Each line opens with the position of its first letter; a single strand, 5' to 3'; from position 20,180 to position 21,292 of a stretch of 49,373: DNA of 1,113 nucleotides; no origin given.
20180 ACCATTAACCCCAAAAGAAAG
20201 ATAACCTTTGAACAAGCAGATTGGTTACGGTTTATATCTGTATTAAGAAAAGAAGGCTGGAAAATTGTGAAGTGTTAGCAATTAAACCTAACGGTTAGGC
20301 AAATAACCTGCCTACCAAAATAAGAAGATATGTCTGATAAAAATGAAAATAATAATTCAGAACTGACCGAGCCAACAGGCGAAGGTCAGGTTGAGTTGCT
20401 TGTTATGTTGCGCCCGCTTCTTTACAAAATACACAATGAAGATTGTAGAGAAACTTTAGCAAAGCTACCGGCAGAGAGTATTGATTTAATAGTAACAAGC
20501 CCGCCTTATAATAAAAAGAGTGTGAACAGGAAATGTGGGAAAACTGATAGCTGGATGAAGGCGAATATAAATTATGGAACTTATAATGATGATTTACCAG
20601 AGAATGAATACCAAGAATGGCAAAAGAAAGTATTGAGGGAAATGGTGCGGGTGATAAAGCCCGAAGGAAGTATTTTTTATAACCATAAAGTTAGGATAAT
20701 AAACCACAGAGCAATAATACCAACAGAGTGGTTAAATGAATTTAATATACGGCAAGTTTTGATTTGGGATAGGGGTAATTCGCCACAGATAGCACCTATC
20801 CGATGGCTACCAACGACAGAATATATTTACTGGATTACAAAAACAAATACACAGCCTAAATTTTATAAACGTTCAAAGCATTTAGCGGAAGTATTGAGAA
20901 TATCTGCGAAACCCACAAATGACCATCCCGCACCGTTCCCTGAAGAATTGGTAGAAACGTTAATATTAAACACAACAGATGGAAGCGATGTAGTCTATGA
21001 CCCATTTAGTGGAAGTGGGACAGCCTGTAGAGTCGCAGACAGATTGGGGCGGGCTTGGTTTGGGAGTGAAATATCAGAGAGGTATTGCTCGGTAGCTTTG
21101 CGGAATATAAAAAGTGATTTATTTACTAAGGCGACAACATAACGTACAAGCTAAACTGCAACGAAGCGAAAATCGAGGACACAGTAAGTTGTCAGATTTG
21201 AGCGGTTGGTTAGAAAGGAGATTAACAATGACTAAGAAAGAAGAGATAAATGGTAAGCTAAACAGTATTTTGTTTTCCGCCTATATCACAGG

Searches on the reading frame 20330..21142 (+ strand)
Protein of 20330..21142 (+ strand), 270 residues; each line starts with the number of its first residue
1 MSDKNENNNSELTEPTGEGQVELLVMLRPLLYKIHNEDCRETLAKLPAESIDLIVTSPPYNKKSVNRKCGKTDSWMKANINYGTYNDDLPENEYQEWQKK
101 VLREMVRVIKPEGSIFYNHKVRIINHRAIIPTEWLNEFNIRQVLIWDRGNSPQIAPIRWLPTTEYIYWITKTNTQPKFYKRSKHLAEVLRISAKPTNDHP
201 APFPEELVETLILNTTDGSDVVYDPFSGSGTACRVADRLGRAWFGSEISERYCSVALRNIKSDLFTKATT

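Call 14: search_protein_families(library=pfam, proteins=[window:20330-21142:+], max_evalue=0.01)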
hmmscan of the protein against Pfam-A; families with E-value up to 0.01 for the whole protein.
window:20330-21142:+ (270 aa): 3 families
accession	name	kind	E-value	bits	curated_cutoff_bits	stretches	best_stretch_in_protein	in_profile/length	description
PF01555.25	N6_N4_Mtase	-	1.9e-39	136.3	26.7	1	51-256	1-219/221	DNA methylase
PF01170.24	UPF0020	-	0.0015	18.7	22.3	0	198-231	7-41/197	RMKL-like, methyltransferase domain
PF08241.18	Methyltransf_11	-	0.0075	17.3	21.2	0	98-116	76-94/95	Methyltransferase domain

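Call 35: find_related_loci(query=window:20405-21142:+, collection=viral_contigs, flank=6000)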
Query window:20405-21142:+ (245 aa) in viral_contigs; peptide patterns used: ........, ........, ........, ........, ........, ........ (x = any residue, [..] = any of these).
9 stretches matched a pattern; 2 encode a relative of the query (tblastn E <= 1e-3); 2 distinct loci.
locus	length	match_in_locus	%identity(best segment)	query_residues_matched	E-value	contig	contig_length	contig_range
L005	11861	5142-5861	63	1-240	1e-104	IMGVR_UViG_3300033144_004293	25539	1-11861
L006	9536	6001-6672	53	13-235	2e-72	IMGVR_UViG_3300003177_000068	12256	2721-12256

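Call 39: find_homologous_proteins(query=window:20330-21142:+, max_evalue=1e-30)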
Query window:20330-21142:+ (270 aa): 2577 proteins with E <= 1e-30 among 7108 candidates; the best 120 are listed.
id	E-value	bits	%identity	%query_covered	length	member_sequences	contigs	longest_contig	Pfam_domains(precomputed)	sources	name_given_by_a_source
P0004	3.8e-183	625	100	100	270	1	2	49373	PF01555.25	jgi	-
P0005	4.1e-104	366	67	86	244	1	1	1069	PF01555.25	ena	-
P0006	1.8e-103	364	71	81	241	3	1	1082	PF13649.13,PF08241.19,PF01555.25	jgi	-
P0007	1.8e-103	364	69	83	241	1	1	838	PF01555.25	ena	-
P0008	3.4e-103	363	68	86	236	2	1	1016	PF08241.19,PF01555.25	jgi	jgi:site-specific DNA-methyltransferase (adenine-specific)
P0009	6.2e-103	362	69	84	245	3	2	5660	PF13649.13,PF08241.19,PF01555.25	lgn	-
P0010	1.0e-102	361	69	83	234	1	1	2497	PF02384.23,PF01555.25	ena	-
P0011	1.6e-102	360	70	81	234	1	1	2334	PF08241.19,PF01555.25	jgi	-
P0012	2.1e-102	360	69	84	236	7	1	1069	PF01555.25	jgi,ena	jgi:modification methylase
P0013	2.1e-102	360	70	78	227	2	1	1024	PF01555.25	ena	-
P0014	2.9e-102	360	66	83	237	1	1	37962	PF01555.25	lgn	-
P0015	4.3e-102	359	68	81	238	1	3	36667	PF13847.13,PF13649.13,PF08241.19,PF01555.25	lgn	-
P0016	6.2e-102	359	67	84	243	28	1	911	PF13649.13,PF08241.19,PF01555.25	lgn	-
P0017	9.6e-102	358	67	84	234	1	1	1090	PF13649.13,PF08241.19,PF01555.25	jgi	jgi:site-specific DNA-methyltransferase (adenine-specific)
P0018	1.4e-101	357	67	83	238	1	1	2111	PF13847.13,PF13649.13,PF08241.19,PF01555.25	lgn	-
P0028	1.0e-99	351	66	83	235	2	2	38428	PF08241.19,PF01555.25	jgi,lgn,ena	-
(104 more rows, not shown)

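Call 41: find_encoding_contigs(protein=P0014, flank=10000, max_places=2)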
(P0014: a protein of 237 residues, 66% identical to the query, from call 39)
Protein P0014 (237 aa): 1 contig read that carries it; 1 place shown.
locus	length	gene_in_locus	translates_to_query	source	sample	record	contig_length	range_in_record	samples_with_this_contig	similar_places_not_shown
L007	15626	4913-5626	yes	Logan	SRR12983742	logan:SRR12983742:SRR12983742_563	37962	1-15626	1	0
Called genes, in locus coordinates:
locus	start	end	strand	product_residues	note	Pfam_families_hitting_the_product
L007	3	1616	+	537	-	?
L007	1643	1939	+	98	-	-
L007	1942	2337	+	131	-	-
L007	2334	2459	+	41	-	-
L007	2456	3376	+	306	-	PF08291:Peptidase_M15_3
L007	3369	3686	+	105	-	-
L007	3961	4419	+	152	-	-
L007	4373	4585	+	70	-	-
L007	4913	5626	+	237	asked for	PF01555:N6_N4_Mtase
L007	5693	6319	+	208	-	PF00145:DNA_methylase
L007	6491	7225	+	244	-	-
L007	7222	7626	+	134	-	-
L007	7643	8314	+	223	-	PF01555:N6_N4_Mtase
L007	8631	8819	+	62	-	-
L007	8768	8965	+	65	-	-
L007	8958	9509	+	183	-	PF04404:ERF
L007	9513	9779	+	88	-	-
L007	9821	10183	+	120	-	-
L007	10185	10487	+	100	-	-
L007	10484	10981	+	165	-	-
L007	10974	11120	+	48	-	-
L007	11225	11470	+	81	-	-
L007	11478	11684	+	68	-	-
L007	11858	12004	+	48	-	-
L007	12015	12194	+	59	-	-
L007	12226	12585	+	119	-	-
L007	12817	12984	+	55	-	-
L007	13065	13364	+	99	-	-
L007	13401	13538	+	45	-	-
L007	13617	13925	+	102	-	-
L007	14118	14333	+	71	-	-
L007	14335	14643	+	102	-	-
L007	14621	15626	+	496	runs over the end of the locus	PF00118:Cpn60_TCP1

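Call 42: find_encoding_contigs(protein=P0028, flank=10000, max_places=2)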
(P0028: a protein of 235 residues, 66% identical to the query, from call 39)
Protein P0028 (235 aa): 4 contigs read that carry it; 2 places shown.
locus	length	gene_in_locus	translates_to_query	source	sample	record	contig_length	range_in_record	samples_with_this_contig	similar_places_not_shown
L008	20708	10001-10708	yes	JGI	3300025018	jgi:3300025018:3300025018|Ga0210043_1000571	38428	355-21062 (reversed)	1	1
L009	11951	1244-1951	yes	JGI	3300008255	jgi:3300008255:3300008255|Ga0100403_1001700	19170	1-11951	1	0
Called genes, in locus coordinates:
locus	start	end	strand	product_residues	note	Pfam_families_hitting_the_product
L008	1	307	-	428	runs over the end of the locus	PF03237:Terminase_6N (weak), PF17289:Terminase_6C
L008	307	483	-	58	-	-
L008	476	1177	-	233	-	-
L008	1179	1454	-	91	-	-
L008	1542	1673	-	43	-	-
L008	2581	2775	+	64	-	-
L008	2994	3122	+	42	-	-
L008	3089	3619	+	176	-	-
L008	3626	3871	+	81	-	-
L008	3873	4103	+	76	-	-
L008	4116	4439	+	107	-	-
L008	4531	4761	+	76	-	-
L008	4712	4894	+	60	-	-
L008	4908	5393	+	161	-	-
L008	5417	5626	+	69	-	-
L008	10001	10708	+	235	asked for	PF08241:Methyltransf_11 (faint), PF01555:N6_N4_Mtase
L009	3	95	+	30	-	?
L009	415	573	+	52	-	-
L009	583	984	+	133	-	PF09643:YopX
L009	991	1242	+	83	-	-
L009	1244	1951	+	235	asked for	PF08241:Methyltransf_11 (faint), PF01555:N6_N4_Mtase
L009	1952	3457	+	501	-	PF00004:AAA (weak), PF03796:DnaB_C, PF13481:AAA_25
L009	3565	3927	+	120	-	-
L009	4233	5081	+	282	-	-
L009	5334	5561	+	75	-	-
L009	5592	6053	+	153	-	-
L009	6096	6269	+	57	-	-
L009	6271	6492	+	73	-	-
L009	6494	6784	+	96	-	PF18909:dGTP_diPhyd_N (weak)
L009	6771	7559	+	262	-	PF13482:RNase_H_2 (weak)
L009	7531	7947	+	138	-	-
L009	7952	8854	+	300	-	PF09414:RNA_ligase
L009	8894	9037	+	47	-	-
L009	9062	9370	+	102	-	-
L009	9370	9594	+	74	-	-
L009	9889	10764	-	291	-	PF08291:Peptidase_M15_3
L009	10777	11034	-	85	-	-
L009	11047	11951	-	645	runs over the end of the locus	-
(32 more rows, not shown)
